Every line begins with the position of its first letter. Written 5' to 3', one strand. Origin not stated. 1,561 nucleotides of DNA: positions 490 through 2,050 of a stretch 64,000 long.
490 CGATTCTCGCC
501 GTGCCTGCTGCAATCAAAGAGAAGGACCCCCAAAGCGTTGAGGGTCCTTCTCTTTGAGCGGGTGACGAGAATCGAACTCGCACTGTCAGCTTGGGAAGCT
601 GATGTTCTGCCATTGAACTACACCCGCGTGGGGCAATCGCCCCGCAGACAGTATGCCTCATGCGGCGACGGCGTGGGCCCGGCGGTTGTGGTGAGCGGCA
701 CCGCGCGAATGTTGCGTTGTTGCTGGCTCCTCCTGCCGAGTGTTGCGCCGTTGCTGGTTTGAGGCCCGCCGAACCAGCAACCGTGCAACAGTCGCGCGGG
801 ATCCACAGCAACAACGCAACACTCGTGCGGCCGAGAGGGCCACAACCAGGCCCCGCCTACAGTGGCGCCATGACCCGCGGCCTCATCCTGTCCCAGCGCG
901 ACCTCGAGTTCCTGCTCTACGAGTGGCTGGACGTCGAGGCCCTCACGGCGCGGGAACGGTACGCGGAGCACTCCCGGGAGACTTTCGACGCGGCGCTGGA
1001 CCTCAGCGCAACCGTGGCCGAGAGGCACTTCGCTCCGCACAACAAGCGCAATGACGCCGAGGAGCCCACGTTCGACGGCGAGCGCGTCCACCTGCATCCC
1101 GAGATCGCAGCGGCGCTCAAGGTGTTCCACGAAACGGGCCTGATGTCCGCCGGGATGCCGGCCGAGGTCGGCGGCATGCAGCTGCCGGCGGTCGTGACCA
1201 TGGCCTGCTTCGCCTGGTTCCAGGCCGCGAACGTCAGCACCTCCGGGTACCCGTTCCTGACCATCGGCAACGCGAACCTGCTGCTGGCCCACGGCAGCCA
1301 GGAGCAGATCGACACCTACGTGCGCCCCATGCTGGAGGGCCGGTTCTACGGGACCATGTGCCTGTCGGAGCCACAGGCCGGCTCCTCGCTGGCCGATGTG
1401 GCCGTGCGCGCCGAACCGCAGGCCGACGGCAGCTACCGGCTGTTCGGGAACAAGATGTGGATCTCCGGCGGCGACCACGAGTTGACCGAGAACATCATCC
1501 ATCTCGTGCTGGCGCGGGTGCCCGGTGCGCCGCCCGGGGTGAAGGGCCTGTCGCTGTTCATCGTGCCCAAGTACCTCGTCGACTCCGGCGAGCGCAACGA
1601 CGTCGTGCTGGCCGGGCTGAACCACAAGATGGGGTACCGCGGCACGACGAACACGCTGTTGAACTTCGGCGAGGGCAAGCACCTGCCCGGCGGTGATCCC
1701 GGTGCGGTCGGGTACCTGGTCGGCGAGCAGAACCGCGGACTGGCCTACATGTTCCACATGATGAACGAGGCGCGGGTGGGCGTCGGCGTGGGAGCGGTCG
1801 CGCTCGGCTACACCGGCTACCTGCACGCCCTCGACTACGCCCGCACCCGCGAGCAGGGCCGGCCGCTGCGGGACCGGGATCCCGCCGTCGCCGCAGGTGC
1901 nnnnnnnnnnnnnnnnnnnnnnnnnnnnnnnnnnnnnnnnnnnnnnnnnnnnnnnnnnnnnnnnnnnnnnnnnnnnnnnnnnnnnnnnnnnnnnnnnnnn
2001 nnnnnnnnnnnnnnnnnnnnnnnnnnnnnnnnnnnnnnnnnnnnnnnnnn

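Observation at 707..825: ~119-bp nested-palindrome repeat family built from a 22-nt motif (copy A; also at 9038-9155 and 39624-39742)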

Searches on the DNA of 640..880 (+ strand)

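Call 55: search_rna_families(source=window, start=640, end=880, threshold=evalue, max_evalue=10)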
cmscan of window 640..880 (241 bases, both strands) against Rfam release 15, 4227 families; matches with E-value up to 10: 8.
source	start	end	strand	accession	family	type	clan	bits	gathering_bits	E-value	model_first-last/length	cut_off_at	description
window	706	826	-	RF04110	MIR5084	Gene; miRNA;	-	21.2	110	0.079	1-122/122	no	MIR5084 microRNA precursor family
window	736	795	-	RF03403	mir-5366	Gene; miRNA;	-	19.5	73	0.091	1-71/71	no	mir-5366 microRNA precursor family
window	725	804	+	RF03719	mir-3914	Gene; miRNA;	-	17.2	97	0.51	1-95/95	no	mir-3914 microRNA precursor family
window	725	804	-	RF03719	mir-3914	Gene; miRNA;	-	14.7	97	2.9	1-95/95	no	mir-3914 microRNA precursor family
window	703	797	-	RF01852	tRNA-Sec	Gene; tRNA;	CL00001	13.9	47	3.9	1-91/91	no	Selenocysteine transfer RNA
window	730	802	+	RF01996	mir-995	Gene; miRNA;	-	13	72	8.5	1-88/88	no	mir-995 microRNA precursor family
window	732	781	+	RF02470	Ms_IGR-8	Gene; sRNA;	-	10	44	9.9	1-63/63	no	Mycobacterium sRNA Ms_IGR-8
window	790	880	+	RF02267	Vax2os1_2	Gene; lncRNA;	-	3.7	55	3.7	143-234/466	3'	Vax2os1 conserved region 2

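Call 97: build_rna_model(alignment_id=A8, structure=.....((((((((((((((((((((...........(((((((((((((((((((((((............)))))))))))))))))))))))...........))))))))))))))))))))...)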
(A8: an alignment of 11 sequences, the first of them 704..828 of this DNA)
Model R1 built from alignment A8 (11 sequences, 128 columns); structure: as given.
model positions 124; base pairs 43; branch points 0; effective number of sequences 1.51; information 0.59 bits per position. Calibrated on 0.2 Mb of random sequence (short: E-values are rough).
structure used (alignment columns):
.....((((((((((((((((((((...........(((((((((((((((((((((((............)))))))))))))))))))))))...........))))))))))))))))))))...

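Call 98: search_with_rna_model(model_id=R1, sources=[window, L003, L032, L045, L054, L071, L073, L080, L085, L088, L096, L101, L103, L106, L110, L112, L116, L119, L121, L124, L130, L133, L135, L136, L139, L142, L145, L153, L154, L156, L158, L160, L162, L164, L169, L170, L171, L172, L173, L174, L175, L176], max_evalue=1)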
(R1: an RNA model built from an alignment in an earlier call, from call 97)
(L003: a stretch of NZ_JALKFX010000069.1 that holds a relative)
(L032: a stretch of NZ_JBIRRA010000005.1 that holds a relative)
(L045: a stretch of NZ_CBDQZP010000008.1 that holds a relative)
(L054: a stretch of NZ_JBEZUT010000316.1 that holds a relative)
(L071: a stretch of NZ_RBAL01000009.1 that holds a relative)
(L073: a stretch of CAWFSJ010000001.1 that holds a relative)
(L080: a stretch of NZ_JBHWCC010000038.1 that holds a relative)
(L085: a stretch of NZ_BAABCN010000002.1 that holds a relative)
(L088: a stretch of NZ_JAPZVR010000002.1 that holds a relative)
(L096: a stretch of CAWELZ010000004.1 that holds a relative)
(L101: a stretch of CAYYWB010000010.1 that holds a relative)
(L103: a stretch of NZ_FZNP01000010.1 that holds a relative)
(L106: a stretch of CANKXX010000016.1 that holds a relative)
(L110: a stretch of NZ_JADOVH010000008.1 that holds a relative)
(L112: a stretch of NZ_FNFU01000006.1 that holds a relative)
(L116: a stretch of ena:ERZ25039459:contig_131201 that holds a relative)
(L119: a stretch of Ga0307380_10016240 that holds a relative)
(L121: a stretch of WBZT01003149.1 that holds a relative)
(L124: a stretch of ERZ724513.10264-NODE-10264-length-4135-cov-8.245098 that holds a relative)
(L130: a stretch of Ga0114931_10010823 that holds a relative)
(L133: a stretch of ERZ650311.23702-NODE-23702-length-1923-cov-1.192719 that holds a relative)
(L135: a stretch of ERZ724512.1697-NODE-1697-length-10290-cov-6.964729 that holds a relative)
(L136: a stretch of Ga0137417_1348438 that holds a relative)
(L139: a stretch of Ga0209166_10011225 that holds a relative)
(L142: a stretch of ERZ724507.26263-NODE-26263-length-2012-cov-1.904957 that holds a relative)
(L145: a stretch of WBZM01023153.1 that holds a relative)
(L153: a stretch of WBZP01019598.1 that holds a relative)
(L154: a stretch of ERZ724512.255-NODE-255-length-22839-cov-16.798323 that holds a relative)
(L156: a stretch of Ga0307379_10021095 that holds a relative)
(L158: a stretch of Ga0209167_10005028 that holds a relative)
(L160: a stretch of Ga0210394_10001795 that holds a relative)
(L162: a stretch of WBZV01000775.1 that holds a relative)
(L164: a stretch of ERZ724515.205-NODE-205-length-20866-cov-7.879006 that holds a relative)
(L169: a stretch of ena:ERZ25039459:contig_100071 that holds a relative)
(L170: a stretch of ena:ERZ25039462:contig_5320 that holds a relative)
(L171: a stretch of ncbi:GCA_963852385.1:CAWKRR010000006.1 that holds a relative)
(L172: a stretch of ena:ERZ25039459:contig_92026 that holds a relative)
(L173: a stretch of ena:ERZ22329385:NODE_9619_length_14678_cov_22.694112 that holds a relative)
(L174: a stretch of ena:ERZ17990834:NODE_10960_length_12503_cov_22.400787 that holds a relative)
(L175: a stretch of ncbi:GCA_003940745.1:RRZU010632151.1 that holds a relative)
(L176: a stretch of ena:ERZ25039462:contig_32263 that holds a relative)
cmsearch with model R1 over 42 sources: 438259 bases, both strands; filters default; matches with E-value up to 1: 63.
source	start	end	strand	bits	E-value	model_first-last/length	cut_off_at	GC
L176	4226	4348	+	123.1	3.6e-25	1-124/124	no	0.66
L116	2172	2295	-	121.8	7.2e-25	1-124/124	no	0.67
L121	1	123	+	116.5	1.2e-23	1-124/124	no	0.57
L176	10646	10768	-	116.4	1.2e-23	1-124/124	no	0.64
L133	434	557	+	115.2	2.3e-23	1-124/124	no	0.58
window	704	827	+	114.1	4.1e-23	1-124/124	no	0.62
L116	10545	10668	-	114.1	4.1e-23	1-124/124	no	0.62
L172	9835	9958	+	113.1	7.1e-23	1-124/124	no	0.6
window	9035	9157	+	110.9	2.2e-22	1-124/124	no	0.69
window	704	827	-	105.5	3.8e-21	1-124/124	no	0.62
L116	10545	10668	+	105.5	3.8e-21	1-124/124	no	0.62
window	39621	39744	+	104.8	5.5e-21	1-124/124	no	0.68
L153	3283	3405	+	104.4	6.9e-21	1-124/124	no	0.62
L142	715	837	+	103.8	9.1e-21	1-124/124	no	0.59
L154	7154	7276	+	103.8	9.1e-21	1-124/124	no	0.59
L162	2504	2626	+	103.8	9.1e-21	1-124/124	no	0.59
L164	1915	2037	+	103.8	9.1e-21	1-124/124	no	0.59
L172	9835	9958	-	102.9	1.5e-20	1-124/124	no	0.6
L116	2172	2295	+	101.9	2.5e-20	1-124/124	no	0.67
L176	4226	4348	-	101.2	3.8e-20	1-124/124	no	0.66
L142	715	837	-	96.4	4.7e-19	1-124/124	no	0.59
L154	7154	7276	-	96.4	4.7e-19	1-124/124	no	0.59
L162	2504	2626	-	96.4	4.7e-19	1-124/124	no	0.59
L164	1915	2037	-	96.4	4.7e-19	1-124/124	no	0.59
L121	1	123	-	96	5.7e-19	1-124/124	no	0.57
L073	5684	5806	+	91.7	5.5e-18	1-124/124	no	0.58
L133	434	557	-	86.2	9.9e-17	1-124/124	no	0.58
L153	3283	3405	-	86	1.1e-16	1-124/124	no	0.62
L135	6477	6599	+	84.1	3e-16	1-124/124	no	0.59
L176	10646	10768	+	82.3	7.7e-16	1-124/124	no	0.64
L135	6477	6599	-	80.4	2.1e-15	1-124/124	no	0.59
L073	5684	5806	-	72.4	1.4e-13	1-124/124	no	0.58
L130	2597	2690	+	57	4.8e-10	1-124/124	no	0.57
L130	2598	2689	-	56.6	5.8e-10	1-124/124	no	0.58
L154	3990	4112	-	46.6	1.1e-07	1-124/124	no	0.62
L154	3990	4112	+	46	1.6e-07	1-124/124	no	0.62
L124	4042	4131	+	38.2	9.8e-06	1-124/124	no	0.57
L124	4056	4108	-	37.5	1.4e-05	36-89/124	no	0.55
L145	3210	3262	+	36.2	2.8e-05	36-89/124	no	0.55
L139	3643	3757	+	34.8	5.8e-05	1-124/124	no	0.54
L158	5247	5361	+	34.8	5.8e-05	1-124/124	no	0.54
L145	3210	3262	-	33.6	0.00011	36-89/124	no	0.55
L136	2906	2975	-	30.9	0.00044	1-124/124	no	0.59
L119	6395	6458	+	28.2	0.0019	1-124/124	no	0.52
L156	7907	7970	+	28.2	0.0019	1-124/124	no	0.52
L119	6395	6458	-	27.9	0.0021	1-124/124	no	0.52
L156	7907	7970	-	27.9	0.0021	1-124/124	no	0.52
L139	3642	3756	-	27.8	0.0023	1-124/124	no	0.55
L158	5246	5360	-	27.8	0.0023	1-124/124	no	0.55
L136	2906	2975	+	26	0.0059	1-124/124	no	0.59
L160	1685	1748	+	23.2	0.026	1-124/124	no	0.53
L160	1685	1748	-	22.2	0.045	1-124/124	no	0.53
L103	1266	1365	+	20.3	0.12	1-124/124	no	0.73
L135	3850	3910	-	20.3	0.12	1-124/124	no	0.59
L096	6079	6185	+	20.3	0.12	1-124/124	no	0.69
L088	2878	2943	+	20.2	0.12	1-124/124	no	0.73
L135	3850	3910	+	19.7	0.16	1-124/124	no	0.59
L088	2889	2932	-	18.5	0.31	1-124/124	no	0.84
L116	9046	9113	-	17.3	0.57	1-124/124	no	0.78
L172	11389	11456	+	17.3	0.57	1-124/124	no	0.78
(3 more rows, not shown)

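Call 106: search_with_rna_model(model_id=R1, sources=[L177, L178, L179, L180, L181, L182], max_evalue=1)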
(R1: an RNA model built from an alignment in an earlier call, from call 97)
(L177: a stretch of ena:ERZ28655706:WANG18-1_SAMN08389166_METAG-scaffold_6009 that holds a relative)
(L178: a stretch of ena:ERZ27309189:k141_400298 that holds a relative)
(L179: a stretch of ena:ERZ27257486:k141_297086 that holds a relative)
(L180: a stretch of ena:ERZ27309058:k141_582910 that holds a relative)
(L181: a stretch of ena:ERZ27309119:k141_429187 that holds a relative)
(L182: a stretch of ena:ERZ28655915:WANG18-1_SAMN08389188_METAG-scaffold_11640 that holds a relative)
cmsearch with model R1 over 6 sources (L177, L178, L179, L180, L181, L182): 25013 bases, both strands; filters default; matches with E-value up to 1: 2.
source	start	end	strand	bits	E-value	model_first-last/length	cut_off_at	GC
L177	2468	2541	+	10.9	0.99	1-124/124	no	0.73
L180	295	368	+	10.9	0.99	1-124/124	no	0.73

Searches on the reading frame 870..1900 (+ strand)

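Call 24: search_protein_families(library=pfam, proteins=[window:870-1900:+])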
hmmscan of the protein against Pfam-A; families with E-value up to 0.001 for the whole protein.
window:870-1900:+ (343 aa): 2 families
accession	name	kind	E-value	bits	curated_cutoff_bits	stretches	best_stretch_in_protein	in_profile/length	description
PF02770.24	Acyl-CoA_dh_M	-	5.6e-10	39.7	33.3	1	163-265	2-93/97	Acyl-CoA dehydrogenase, middle domain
PF02771.21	Acyl-CoA_dh_N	-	7.1e-09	36.5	22.9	1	46-157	11-112/113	Acyl-CoA dehydrogenase, N-terminal domain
